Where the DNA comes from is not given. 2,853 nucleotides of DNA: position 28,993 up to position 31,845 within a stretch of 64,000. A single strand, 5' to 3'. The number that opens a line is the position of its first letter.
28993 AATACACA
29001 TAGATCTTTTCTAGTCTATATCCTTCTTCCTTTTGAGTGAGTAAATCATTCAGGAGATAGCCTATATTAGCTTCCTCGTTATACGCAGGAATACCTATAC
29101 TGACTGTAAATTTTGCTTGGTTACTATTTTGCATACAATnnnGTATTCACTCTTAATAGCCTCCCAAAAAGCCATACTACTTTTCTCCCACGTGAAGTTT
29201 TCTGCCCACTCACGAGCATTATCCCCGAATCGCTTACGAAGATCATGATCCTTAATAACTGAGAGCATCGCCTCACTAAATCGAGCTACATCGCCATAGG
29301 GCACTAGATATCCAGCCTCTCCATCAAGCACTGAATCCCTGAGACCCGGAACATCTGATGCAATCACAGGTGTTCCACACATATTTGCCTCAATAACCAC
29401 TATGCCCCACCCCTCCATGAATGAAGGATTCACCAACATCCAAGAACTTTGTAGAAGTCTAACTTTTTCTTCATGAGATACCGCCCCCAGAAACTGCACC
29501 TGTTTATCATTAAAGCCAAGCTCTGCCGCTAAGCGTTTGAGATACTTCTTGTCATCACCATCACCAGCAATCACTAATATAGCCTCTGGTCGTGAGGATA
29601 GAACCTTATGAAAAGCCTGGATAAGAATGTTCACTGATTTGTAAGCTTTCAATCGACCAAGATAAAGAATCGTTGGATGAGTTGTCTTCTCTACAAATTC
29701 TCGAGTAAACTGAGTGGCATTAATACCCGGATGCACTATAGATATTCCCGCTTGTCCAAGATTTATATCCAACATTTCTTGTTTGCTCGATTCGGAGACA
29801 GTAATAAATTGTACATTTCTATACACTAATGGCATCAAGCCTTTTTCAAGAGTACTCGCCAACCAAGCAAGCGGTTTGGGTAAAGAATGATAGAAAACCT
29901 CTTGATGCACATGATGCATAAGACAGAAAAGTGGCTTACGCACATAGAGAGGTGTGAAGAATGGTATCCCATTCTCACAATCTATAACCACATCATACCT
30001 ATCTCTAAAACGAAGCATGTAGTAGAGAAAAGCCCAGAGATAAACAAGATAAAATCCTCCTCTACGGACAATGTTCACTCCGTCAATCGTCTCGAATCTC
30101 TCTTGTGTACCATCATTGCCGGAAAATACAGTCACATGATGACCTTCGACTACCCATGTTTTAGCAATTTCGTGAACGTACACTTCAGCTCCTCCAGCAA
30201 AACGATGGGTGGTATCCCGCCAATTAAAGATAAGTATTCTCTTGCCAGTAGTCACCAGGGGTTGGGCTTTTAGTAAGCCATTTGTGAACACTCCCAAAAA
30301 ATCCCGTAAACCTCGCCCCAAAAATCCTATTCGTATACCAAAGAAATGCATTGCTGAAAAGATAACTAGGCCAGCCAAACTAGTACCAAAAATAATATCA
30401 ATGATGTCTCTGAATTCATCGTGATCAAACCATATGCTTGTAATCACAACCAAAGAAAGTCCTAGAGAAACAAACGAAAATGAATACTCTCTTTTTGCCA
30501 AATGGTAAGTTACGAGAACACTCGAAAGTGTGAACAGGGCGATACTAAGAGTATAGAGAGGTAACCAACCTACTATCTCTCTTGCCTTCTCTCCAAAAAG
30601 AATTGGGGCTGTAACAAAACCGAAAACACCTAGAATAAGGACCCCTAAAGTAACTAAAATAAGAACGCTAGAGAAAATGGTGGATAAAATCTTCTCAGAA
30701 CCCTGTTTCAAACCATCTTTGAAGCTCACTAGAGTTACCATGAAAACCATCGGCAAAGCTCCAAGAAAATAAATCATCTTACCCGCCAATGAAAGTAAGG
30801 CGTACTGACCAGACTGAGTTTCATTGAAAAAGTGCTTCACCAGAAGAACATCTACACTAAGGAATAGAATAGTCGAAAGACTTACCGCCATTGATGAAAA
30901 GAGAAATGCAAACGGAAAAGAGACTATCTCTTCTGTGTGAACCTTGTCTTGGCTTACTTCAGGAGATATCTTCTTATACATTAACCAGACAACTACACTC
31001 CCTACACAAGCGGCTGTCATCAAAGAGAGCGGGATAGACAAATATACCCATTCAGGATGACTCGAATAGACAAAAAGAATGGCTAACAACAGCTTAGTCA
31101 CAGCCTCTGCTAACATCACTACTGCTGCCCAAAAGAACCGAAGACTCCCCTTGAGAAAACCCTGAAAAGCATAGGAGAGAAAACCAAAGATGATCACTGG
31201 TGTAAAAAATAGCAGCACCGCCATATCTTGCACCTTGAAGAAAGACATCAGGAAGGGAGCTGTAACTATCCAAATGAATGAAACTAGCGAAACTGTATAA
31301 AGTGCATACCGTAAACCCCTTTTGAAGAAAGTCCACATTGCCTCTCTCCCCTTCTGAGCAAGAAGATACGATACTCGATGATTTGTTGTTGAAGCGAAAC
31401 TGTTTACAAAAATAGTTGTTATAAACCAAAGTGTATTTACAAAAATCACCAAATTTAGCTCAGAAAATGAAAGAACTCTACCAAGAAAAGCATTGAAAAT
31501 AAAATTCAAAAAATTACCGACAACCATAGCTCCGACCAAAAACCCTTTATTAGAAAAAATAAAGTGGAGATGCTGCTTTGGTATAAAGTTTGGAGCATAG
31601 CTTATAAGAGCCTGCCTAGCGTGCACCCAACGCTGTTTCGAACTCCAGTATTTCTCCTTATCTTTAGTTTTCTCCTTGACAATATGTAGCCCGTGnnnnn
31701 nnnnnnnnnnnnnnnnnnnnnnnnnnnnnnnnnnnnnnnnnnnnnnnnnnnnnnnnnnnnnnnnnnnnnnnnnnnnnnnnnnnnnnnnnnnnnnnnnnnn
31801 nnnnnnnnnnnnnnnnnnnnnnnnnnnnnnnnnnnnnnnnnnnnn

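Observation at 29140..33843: All-in-one 1567-aa polysaccharide synthase: GT2, processive QxxRW GT2, Wzx-like polytopic domain and GT4 in a single polypeptide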

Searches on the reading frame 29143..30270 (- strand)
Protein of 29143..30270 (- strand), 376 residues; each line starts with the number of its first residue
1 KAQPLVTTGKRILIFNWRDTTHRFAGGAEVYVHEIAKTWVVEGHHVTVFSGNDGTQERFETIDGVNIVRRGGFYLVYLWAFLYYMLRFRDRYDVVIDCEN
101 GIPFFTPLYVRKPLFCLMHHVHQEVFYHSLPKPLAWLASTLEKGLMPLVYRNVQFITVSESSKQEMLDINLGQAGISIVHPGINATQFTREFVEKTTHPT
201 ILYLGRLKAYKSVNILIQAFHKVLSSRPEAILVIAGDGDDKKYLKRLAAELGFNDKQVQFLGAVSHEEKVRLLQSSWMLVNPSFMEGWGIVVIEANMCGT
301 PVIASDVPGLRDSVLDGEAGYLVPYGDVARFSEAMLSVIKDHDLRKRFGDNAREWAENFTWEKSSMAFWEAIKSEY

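Call 13: search_protein_families(library=ncbifam, proteins=[window:29143-30270:-], max_evalue=0.01)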
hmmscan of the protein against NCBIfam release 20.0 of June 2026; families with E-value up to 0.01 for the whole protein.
window:29143-30270:- (376 aa): 45 families (the best 25 are shown)
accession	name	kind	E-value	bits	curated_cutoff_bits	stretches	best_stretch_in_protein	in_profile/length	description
TIGR03449.1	mycothiol_MshA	equivalog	2.6e-36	125.4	462.5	1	174-368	197-396/406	D-inositol-3-phosphate glycosyltransferase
NF041010.1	glycosy_Agl16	equivalog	8.7e-30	103.8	575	1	149-367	130-343/352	glycosylation protein Agl16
TIGR03999.1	thiol_BshA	equivalog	5.6e-28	97.9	273.7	1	159-364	152-362/375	N-acetyl-alpha-D-glucosaminyl L-malate synthase BshA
NF041876.1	EPS_EpsE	equivalog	8.8e-27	94.3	400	1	175-358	187-379/389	exopolysaccharide biosynthesis GT4 family glycosyltransferase EpsE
TIGR03088.1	stp2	hypoth_equivalog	3.5e-26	92.1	409.05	1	142-365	130-363/374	TIGR03088 family PEP-CTERM/XrtA system glycosyltransferase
TIGR02149.1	glgA_Coryne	subfamily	1.5e-24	86.9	302.4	1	154-363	147-378/391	glycogen synthase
TIGR04157.1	glyco_rSAM_CFB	subfamily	2e-24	86.3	400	1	186-363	215-397/406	TIGR04157 family glycosyltransferase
NF038295.1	EPS_HpsP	equivalog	3.8e-24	85.4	550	1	175-363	184-375/388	hormogonium polysaccharide biosynthesis glycosyltransferase HpsP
TIGR04047.1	MSMEG_0565_glyc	hypoth_equivalog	1.3e-23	83.7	259.85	1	188-367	183-366/373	MSMEG_0565 family glycosyltransferase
NF038229.1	Glyco4_Geo_Pelo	equivalog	1.4e-22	80.2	400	1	178-357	137-317/338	GPMC system family 4 glycosyltransferase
NF046085.1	XrtY_assoc_Gly1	equivalog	1.2e-19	70.4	400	1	155-355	164-363/387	XrtY-associated glycosyltransferase XYAG1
TIGR04063.1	stp3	hypoth_equivalog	7.6e-19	67.9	442.05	1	156-368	162-388/397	TIGR04063 family PEP-CTERM/XrtA system glycosyltransferase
NF007396.0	PRK09922.1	equivalog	2.4e-18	66.2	385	1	155-342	139-327/361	lipopolysaccharide 1,6-galactosyltransferase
NF050063.1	ProtGlycPglJ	equivalog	3.3e-18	66.1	500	1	137-362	129-353/363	N-acetylgalactosamine-N,N'-diacetylbacillosaminyl-diphospho-undecaprenol 4-alpha-N-acetylgalactosaminyltransferase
NF050056.1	ProtGlycPglH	equivalog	7.9e-18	64.6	600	1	136-364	121-342/354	GalNAc-alpha-(1->4)-GalNAc-alpha-(1->3)-diNAcBac-PP-undecaprenol alpha-1,4-N-acetyl-D-galactosaminyltransferase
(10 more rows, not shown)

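Call 32: search_solved_structures(query=window:29143-30270:-, max_evalue=1e-10)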
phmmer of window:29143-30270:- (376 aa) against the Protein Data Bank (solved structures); distinct sequences matched with E-value up to 1e-10: 49.
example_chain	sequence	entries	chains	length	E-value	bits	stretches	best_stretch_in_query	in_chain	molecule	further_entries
6kih_A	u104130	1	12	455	4.3e-22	81.8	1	197-366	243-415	Tll1590 protein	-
3c4q_A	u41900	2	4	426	3.4e-20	75.5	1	174-365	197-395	Predicted glycosyltransferases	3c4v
3c48_A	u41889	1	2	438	3.6e-20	75.4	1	174-365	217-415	Predicted glycosyltransferases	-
2jjm_A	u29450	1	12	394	2.6e-19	72.6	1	185-363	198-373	GLYCOSYL TRANSFERASE, GROUP 1 FAMILY PROTEIN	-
3mbo_A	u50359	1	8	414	2.9e-19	72.5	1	185-363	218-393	Glycosyltransferase, group 1 family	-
4n9w_A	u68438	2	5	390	8.7e-19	70.9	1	154-365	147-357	GDP-mannose-dependent alpha-(1-2)-phosphatidylinositol mannosyltransferase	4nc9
2gej_A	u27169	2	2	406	9.4e-19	70.8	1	154-365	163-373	PHOSPHATIDYLINOSITOL MANNOSYLTRANSFERASE (PimA)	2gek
5d00_A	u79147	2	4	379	7.7e-16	61.2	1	200-372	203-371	N-acetyl-alpha-D-glucosaminyl L-malate synthase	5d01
3oka_A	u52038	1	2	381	7.8e-16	61.2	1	196-363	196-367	GDP-mannose-dependent alpha-(1-6)-phosphatidylinositol monomannoside mannosyltransferase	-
3okc_A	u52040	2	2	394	8.4e-16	61.1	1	196-363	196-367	GDP-mannose-dependent alpha-(1-6)-phosphatidylinositol monomannoside mannosyltransferase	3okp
7qsg_A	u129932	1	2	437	2.8e-15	59.4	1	154-364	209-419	D-inositol 3-phosphate glycosyltransferase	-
2bis_A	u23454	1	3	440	5.4e-15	58.4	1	200-371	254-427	GLGA GLYCOGEN SYNTHASE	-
3fro_A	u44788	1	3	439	5.4e-15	58.4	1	200-371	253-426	GlgA glycogen synthase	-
3l01_A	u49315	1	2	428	6.4e-15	58.2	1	200-369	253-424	GlgA glycogen synthase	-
7qnt_AAA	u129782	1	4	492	2.3e-13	53.1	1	184-370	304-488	TarM(Se)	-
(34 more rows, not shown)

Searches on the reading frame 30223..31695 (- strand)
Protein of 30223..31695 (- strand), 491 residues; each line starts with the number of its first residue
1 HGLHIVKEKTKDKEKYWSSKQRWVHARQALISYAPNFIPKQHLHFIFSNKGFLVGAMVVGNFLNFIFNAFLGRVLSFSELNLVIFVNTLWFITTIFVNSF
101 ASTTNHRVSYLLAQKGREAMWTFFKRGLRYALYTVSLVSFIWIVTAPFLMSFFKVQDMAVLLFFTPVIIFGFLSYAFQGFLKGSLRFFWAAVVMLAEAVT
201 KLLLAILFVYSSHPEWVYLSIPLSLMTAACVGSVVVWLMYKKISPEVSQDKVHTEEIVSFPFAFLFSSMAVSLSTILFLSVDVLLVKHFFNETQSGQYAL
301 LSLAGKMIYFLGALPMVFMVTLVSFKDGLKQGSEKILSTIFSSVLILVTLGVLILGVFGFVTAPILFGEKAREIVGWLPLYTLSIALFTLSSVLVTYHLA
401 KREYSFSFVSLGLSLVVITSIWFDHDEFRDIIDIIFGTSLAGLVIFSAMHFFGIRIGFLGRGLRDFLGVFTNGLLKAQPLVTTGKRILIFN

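Call 13: search_protein_families(library=ncbifam, proteins=[window:30238-31680:-], max_evalue=0.01)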
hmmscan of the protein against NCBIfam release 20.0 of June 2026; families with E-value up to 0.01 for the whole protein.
window:30238-31680:- (481 aa): 0 families

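Call 20: search_protein_families(library=pfam, proteins=[window:30223-31695:-], max_evalue=10)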
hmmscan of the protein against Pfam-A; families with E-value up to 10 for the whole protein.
window:30223-31695:- (491 aa): 2 families
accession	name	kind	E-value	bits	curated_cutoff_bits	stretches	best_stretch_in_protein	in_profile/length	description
PF01554.23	MatE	-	1.7e-05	25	24.9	1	56-205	5-159/161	MatE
PF10101.14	DUF2339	-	1.5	8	33.6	1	213-418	430-622/659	Predicted membrane protein (DUF2339)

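Call 28: predict_structure(alignment_id=A1)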
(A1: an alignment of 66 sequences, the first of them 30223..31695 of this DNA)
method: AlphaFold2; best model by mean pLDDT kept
length: 491 residues; sequences in the alignment: 66
mean_pLDDT: 91.1   pTM: 0.88
mean pLDDT of the five models: 91.1, 90.6, 90.0, 90.0, 89.8
residues with pLDDT >= 90: 388; 70-90: 57; 50-70: 38; < 50: 8
segments of 3 or more residues with pLDDT < 50: 1-6
pLDDT, mean of each block of 10 residues (from residue 1): 48 73 89 93 92 96 93 88 89 95 98 94 95 97 97 94 96 98 98 98 98 97 97 97 78 71 97 95 92 90 95 97 98 97 98 98 92 96 98 98 96 97 95 98 97 75 84 68 57 50
secondary structure, 60 per line:
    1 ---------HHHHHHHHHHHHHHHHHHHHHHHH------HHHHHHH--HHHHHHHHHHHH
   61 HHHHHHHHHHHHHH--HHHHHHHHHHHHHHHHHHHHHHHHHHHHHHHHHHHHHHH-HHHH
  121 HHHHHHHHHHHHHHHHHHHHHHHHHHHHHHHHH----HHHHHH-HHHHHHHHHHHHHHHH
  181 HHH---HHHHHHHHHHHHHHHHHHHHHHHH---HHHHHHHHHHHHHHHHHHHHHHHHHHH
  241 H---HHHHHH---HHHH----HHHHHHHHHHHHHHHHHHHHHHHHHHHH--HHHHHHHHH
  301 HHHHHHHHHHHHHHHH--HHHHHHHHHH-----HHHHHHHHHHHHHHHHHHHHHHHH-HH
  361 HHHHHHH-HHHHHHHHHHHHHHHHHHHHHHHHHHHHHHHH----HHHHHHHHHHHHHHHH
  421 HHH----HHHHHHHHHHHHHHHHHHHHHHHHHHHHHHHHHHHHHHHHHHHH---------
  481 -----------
elements in order: H10-33 H40-46 H49-74 H77-115 H117-153 H158-163 H165-183 H187-210 H214-241 H245-250 H254-257 H262-289 H292-316 H319-328 H334-357 H359-367 H369-400 H405-423 H428-471

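Call 31: fold_search(model_id=the predicted structure, library=pdb)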
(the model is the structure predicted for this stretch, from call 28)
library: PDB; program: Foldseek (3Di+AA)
matches with E <= 10: 262; with E <= 0.001: 45
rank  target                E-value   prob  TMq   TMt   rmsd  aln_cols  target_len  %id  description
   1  6idp                  4.8e-07  1.00  0.66  0.73   4.4       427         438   13  Crystal structure of Vibrio cholerae MATE transporter VcmN in the straight form (released 2019-01-16)
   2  6ids                  8.9e-07  1.00  0.66  0.73   4.4       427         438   13  Crystal structure of Vibrio cholerae MATE transporter VcmN D35N mutant (released 2019-01-16)
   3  6gwh                  2.1e-06  1.00  0.61  0.67   5.8       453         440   12  Outward-facing conformation of a multidrug resistance MATE family transporter of the MOP superfamily. (released 2019-06-05)
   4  9nu8_A                2.8e-06  1.00  0.63  0.61   6.0       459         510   13  Structure of MurJ in complex with single gene lysis protein from phage Changjiang3 (released 2026-02-11)
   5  3wbn_A                3.3e-06  1.00  0.62  0.67   5.4       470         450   12  Crystal structure of MATE in complex with MaL6 (released 2013-06-12)
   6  4mlb_C                3.6e-06  1.00  0.62  0.66   5.6       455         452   14  Reverse polarity of binding pocket suggests different function of a MOP superfamily transporter from Pyrococcus furios (released 2013-09-25)
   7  9ukv_A                3.7e-06  1.00  0.68  0.66   8.4       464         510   14  JM Complex - E. coli MurJ, Levivirus M lysis protein LysM (SglM) (released 2025-09-10)
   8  6hfb_C                4.5e-06  1.00  0.62  0.67   5.3       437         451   14  Outward-facing conformation of a multidrug resistance MATE family transporter of the MOP superfamily. (released 2019-06-12)
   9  4mlb_B                4.7e-06  1.00  0.62  0.67   5.6       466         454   13  Reverse polarity of binding pocket suggests different function of a MOP superfamily transporter from Pyrococcus furios (released 2013-09-25)
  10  9r10_A                6.6e-06  1.00  0.67  0.68   8.0       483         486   15  Cryo-EM structure of human MATE1 in complex with cimetidine (released 2025-11-05)
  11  9g95_A                8.4e-06  1.00  0.65  0.75   4.7       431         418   12  Lipid III flippase WzxE with NB10 nanobody in outward-facing conformation at 2.7552 A (released 2025-01-22)
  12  3w4t                  8.4e-06  1.00  0.64  0.70   5.4       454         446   13  Crystal structure of MATE P26A mutant (released 2013-04-03)
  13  4mlb_A                9.1e-06  1.00  0.63  0.68   5.7       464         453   11  Reverse polarity of binding pocket suggests different function of a MOP superfamily transporter from Pyrococcus furios (released 2013-09-25)
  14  6hfb_D                9.8e-06  1.00  0.60  0.65   5.5       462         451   14  Outward-facing conformation of a multidrug resistance MATE family transporter of the MOP superfamily. (released 2019-06-12)
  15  9nu4_A                1.1e-05  1.00  0.64  0.53   6.4       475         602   12  Structure of MurJ in complex with single gene lysis protein from phage M (released 2026-02-11)
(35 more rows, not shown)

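Call 76: search_protein_representatives(protein=window:30223-31695:-)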
Query: 491 residues. Proteins with E-value up to 0.001 (for the whole library): 1951; up to 1e-10: 452; up to 1e-30: 125. The best 150 are listed.
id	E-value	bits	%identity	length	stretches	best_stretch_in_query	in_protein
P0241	7.4e-72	259.7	36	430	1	46-467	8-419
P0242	2.1e-71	258.2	38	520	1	48-491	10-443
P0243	8.2e-71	256.2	37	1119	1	49-491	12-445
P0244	1.1e-70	255.8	41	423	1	53-453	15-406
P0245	6.4e-69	250.0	37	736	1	46-467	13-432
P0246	9.3e-69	249.4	39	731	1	47-451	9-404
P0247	1.1e-68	249.2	36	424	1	47-452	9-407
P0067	1.5e-68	248.7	39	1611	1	46-491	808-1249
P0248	1.6e-67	245.4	38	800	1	43-491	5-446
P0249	1.9e-67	245.1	39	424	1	45-454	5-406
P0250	3.8e-67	244.1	37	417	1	50-451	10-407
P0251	7.2e-67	243.2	38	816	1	44-491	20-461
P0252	9.0e-66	239.6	33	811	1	38-491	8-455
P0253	3.5e-65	237.6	35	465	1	47-491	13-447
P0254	5.3e-65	237.0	34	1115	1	45-491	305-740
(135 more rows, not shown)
